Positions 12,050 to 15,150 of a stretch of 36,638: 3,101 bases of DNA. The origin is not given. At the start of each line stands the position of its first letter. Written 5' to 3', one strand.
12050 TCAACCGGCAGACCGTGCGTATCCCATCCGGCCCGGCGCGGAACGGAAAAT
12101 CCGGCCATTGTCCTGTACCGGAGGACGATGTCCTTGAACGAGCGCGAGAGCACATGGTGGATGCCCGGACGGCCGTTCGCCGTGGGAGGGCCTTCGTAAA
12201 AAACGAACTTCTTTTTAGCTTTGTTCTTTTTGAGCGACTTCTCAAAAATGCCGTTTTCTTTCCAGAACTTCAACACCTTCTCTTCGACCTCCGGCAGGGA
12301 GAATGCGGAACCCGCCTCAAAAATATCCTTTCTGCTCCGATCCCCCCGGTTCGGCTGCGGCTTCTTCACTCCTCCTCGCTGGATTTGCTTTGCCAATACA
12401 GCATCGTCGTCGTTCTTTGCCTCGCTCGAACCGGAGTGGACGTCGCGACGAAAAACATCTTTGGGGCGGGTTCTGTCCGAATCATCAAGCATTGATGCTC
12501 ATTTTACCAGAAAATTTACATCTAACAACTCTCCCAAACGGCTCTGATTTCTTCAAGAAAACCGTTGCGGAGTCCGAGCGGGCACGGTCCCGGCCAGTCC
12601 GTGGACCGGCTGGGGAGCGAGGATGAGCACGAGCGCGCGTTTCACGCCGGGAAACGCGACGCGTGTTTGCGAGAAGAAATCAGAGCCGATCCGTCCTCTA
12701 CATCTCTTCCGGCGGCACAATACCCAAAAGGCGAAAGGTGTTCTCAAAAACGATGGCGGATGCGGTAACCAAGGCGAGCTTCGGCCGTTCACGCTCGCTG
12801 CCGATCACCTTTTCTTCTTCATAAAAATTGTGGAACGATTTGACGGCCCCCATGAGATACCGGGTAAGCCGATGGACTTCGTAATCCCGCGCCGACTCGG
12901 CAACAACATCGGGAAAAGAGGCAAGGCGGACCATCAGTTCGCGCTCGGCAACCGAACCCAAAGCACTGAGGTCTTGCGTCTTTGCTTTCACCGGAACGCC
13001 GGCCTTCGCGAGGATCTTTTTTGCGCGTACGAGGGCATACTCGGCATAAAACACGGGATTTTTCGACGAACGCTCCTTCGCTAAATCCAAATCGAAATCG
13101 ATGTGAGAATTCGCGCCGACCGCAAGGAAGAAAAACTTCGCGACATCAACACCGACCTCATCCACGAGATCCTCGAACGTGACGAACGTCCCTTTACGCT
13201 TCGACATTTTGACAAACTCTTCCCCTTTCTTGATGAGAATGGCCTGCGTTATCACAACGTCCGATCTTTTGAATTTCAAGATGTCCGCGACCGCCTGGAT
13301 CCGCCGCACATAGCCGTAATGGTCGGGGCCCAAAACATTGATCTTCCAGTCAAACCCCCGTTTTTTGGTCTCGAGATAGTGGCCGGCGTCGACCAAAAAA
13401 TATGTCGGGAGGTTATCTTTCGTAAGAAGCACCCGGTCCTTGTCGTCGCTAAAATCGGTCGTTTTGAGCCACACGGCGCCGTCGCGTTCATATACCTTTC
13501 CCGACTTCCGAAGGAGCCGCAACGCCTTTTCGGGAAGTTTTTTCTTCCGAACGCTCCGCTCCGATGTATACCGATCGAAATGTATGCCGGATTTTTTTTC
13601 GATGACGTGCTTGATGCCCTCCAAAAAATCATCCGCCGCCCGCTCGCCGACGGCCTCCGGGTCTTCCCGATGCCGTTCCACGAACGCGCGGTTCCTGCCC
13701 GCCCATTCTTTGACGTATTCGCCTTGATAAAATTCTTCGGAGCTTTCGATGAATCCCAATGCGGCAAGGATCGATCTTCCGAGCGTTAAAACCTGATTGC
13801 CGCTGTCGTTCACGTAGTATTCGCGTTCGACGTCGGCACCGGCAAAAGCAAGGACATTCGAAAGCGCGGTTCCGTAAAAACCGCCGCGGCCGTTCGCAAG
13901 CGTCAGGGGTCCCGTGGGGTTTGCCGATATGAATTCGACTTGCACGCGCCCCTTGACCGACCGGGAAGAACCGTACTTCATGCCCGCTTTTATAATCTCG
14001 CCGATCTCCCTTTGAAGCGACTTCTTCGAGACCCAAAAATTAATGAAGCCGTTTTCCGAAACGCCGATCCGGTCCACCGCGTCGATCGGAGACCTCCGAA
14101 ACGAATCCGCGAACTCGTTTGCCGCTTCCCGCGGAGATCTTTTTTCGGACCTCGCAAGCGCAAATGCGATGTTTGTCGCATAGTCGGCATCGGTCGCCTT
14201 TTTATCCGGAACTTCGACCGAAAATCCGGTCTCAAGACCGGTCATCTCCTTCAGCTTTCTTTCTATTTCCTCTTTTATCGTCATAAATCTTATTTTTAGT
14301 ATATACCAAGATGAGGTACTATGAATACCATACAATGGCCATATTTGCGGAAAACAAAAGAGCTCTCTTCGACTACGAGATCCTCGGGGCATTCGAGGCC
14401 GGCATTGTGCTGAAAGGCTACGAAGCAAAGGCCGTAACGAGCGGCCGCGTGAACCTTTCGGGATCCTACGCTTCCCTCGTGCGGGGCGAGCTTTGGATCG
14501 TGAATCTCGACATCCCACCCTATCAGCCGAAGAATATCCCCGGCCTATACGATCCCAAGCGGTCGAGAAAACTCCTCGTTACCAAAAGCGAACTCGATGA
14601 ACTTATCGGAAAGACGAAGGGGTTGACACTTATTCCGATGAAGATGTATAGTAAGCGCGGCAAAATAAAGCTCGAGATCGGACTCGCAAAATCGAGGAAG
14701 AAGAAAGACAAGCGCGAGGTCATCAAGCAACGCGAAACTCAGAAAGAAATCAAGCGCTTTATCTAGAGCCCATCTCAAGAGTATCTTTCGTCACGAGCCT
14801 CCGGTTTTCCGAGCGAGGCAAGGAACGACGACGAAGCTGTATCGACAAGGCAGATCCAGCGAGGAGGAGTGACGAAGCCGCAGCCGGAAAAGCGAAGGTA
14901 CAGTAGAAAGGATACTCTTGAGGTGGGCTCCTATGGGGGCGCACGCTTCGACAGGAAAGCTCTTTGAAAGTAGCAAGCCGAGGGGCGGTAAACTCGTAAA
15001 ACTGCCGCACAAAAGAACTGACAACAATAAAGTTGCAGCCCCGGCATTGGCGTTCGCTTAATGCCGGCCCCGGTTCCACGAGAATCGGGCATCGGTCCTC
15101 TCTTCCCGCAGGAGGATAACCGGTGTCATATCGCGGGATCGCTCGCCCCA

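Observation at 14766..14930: Candidate novel structured RNA (rod with purine-rich bubble, 6S-like) abutting the 5' end of tmRNA; one of two covarying copies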

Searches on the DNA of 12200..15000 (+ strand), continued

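Call 91: search_with_rna_model(model_id=R1, sources=[L139, L136, L137, L138], max_evalue=1, show_alignments=3)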
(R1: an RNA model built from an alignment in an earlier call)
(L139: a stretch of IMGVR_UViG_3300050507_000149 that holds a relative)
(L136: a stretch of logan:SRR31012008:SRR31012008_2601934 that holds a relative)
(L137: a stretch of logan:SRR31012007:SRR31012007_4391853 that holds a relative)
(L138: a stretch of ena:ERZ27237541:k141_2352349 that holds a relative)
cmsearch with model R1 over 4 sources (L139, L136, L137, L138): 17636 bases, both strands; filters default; matches with E-value up to 1: 4.
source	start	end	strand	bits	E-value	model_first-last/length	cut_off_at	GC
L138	1131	1199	+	92.3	9.1e-26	1-69/69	no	0.61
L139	4002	4055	-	15.5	0.011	1-69/69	no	0.46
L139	7809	7848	-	14.4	0.024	1-69/69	no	0.45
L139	8052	8109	-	9.5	0.67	1-69/69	no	0.55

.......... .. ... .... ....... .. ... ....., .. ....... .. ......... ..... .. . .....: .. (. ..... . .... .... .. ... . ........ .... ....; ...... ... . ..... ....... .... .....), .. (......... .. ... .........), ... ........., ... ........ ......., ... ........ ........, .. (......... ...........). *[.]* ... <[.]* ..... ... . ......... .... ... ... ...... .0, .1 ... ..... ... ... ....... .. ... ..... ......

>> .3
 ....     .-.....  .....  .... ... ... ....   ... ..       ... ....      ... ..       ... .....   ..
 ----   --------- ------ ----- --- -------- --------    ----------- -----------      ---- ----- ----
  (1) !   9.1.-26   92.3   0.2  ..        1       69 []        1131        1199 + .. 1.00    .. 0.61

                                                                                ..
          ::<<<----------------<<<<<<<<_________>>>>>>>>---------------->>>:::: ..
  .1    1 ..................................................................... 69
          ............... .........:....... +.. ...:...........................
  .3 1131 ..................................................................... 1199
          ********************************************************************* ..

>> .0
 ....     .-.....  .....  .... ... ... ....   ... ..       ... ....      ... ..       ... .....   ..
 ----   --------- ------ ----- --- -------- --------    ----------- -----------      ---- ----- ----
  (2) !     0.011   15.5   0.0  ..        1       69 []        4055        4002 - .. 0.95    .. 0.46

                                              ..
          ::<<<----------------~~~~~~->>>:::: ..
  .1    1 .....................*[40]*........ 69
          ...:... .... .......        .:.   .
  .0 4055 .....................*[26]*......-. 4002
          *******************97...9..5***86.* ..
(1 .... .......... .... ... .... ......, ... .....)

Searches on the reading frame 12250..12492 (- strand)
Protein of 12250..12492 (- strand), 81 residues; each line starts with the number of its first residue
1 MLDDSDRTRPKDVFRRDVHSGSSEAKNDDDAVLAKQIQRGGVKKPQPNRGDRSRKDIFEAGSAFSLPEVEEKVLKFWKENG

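Call 89: search_protein_families(library=pfam, proteins=[window:12250-12492:-], max_evalue=1)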
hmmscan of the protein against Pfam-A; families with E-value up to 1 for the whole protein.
seq(81 aa): 0 families

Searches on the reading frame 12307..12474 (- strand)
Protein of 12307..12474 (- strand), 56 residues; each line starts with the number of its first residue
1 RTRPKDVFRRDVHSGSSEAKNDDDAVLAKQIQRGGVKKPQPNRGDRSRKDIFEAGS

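Call 23: find_homologous_proteins(query=A2, max_evalue=10)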
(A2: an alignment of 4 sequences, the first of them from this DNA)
Query A2 (4 sequences): 35 candidates shared short words with the query, none scored E <= 10.

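Call 74: search_protein_representatives(protein=window:12307-12474:-)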
Query: 56 residues. Proteins with E-value up to 0.001 (for the whole library): 1; up to 1e-10: 0; up to 1e-30: 0. The best 1 are listed.
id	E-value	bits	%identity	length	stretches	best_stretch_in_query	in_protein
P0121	2.1e-06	43.5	44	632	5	15-49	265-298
